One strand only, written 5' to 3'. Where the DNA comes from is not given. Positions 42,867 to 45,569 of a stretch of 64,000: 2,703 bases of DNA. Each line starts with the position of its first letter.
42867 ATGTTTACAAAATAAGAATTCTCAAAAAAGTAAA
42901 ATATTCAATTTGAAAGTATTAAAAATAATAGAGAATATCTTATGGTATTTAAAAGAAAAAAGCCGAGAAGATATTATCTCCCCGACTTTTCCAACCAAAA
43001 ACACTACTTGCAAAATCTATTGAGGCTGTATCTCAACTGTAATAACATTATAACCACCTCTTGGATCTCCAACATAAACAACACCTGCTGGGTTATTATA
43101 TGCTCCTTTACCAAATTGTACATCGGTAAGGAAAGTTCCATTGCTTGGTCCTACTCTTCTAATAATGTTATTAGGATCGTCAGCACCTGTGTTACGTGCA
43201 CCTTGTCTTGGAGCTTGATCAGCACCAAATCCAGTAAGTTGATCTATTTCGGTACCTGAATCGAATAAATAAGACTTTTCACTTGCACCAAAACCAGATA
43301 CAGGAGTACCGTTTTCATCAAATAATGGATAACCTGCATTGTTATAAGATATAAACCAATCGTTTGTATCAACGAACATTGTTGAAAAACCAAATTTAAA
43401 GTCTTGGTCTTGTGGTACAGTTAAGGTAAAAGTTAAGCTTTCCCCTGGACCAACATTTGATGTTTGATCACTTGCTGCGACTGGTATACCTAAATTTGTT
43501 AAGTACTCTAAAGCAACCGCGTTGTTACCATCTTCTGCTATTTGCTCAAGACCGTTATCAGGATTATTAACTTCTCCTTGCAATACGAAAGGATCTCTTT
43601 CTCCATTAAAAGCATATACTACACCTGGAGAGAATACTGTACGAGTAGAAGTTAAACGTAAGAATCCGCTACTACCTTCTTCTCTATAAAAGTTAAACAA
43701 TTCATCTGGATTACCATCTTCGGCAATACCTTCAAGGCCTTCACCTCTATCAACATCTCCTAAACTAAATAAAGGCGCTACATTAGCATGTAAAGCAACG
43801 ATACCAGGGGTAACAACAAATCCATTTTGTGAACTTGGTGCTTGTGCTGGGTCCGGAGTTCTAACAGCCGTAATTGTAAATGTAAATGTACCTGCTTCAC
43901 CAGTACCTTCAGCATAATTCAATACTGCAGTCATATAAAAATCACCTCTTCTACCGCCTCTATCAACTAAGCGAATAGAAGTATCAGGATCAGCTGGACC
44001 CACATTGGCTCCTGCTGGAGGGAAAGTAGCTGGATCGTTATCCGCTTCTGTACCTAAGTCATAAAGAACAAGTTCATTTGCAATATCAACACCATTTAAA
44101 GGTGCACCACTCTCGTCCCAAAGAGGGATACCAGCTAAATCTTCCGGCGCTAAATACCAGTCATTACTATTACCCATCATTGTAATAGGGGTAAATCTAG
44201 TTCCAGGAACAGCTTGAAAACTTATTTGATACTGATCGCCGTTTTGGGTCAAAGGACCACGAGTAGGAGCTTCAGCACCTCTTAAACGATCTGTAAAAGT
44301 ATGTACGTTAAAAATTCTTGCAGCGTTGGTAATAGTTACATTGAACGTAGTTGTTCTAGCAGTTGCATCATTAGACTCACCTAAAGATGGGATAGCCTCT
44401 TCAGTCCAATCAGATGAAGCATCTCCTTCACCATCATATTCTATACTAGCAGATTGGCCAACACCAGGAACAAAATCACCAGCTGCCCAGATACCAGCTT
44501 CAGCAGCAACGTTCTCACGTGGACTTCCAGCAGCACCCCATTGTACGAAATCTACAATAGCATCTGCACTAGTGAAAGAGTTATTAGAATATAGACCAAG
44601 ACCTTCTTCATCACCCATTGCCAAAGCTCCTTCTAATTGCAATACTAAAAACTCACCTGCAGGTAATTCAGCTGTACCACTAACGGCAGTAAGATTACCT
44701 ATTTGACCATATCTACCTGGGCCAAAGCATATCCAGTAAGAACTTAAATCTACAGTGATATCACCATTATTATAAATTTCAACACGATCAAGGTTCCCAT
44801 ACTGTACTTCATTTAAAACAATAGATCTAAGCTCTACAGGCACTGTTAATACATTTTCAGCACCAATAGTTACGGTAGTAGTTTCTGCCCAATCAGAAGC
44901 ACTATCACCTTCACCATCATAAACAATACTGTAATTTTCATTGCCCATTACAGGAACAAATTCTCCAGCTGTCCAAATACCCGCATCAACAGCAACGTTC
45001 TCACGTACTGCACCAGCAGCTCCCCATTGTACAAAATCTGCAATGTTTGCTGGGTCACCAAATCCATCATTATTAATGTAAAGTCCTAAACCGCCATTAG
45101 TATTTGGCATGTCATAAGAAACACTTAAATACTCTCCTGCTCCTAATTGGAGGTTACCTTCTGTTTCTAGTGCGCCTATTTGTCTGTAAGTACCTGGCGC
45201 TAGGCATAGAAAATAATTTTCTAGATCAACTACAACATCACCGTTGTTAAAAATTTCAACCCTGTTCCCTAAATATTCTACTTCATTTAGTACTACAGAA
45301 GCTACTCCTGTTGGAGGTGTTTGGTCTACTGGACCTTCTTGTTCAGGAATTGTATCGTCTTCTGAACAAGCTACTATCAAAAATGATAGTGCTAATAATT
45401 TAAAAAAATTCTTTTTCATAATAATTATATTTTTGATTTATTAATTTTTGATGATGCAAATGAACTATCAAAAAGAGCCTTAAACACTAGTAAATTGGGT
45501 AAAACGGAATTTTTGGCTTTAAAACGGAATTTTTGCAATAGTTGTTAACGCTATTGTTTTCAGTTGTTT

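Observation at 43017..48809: Candidate undescribed system: one-component membrane LytTR controlling spondin lipoprotein and OB-fold/YceI/beta-barrel genes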

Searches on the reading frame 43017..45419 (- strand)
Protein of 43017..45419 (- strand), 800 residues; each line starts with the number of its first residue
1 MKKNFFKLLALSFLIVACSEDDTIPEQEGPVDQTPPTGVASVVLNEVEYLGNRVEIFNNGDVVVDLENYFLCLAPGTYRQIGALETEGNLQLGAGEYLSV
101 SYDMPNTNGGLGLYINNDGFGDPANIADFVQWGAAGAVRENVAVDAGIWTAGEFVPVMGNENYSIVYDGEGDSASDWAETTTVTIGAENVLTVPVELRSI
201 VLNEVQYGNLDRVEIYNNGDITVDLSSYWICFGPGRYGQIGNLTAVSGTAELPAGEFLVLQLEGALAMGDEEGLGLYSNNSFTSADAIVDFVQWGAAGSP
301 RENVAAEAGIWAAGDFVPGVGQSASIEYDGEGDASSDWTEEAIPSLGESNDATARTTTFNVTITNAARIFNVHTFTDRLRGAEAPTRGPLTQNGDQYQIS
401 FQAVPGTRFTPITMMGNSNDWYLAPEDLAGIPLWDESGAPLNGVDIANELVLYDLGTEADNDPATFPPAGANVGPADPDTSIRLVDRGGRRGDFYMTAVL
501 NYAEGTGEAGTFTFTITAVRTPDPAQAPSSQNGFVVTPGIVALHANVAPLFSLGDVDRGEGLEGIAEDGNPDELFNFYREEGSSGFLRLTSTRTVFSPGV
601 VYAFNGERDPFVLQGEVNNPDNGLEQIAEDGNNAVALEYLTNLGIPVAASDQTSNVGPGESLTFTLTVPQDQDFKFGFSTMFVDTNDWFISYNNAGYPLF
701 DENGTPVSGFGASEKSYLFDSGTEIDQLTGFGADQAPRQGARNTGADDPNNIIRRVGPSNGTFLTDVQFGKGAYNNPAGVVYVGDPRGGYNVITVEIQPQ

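Call 3: search_protein_families(library=pfam, proteins=[window:43017-45419:-], max_evalue=0.01)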
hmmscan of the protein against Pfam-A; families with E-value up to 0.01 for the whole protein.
window:43017-45419:- (800 aa): 1 family
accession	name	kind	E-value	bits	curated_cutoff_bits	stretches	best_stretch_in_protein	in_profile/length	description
PF00932.25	LTD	-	2.2e-10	41.3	34.3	1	199-265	7-72/109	Lamin Tail Domain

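Call 4: search_protein_families(library=ncbifam, proteins=[window:43017-45419:-], max_evalue=0.01)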
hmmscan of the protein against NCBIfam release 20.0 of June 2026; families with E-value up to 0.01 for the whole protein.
window:43017-45419:- (800 aa): 1 family
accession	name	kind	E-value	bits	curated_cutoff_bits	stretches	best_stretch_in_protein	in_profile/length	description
NF038123.1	NF038123_dom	domain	5.8e-47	160.5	40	3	591-777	12-197/206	spondin domain-containing protein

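Call 58: search_solved_structures(query=window:43017-45419:-, max_evalue=0.1)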
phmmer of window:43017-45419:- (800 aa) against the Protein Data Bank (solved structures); distinct sequences matched with E-value up to 0.1: 0.

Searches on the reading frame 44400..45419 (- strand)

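Call 80: search_protein_families(library=pfam, proteins=[window:44400-45419:-], max_evalue=1)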
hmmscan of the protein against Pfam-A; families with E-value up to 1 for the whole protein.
window:44400-45419:- (340 aa): 2 families
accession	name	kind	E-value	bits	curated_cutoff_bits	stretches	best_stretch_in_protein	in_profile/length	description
PF00932.25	LTD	-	1.8e-10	41.6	34.3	2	199-265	7-72/109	Lamin Tail Domain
PF11021.13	DUF2613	-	0.49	11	22.1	0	13-53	22-55/55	Protein of unknown function (DUF2613)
